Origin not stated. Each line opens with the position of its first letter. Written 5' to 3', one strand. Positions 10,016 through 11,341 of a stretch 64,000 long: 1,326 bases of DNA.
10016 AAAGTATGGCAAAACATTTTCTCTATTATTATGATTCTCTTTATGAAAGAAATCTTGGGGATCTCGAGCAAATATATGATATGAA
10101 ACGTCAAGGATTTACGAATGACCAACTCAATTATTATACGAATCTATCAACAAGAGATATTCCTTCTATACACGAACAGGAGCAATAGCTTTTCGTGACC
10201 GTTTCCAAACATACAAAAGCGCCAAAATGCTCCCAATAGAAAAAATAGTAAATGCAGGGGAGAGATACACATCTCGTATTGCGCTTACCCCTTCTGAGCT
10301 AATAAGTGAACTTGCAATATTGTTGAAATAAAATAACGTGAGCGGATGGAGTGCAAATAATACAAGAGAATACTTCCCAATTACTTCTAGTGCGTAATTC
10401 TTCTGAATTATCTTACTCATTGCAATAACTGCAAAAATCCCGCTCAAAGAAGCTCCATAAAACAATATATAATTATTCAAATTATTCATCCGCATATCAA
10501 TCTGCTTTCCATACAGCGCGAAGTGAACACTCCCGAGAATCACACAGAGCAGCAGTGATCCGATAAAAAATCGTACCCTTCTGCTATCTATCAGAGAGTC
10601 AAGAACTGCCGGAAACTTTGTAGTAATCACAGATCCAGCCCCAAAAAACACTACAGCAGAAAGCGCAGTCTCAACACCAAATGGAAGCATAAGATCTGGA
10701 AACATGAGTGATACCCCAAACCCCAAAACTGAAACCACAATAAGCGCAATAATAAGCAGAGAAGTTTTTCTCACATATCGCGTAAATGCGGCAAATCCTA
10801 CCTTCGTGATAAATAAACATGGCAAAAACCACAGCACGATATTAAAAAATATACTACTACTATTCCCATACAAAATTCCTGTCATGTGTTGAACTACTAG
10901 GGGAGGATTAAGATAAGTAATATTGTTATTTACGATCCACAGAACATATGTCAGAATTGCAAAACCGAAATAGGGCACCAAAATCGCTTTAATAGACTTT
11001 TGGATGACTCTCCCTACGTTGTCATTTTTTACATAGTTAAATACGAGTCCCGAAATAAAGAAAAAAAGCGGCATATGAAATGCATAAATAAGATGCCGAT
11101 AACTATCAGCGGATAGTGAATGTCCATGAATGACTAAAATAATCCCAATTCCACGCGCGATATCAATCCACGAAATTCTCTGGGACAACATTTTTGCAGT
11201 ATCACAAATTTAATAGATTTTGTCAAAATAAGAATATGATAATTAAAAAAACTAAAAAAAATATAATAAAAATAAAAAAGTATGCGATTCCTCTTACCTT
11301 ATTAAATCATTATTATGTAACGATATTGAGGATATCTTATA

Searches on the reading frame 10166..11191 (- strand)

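Call 19: search_protein_families(library=pfam, proteins=[window:10166-11191:-], max_evalue=0.00001)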
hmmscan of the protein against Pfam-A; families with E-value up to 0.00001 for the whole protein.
window:10166-11191:- (341 aa): 1 family
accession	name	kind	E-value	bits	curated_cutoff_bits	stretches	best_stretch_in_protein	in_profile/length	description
PF01757.29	Acyl_transf_3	-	6.9e-31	107.9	31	1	7-325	2-320/326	Acyltransferase domain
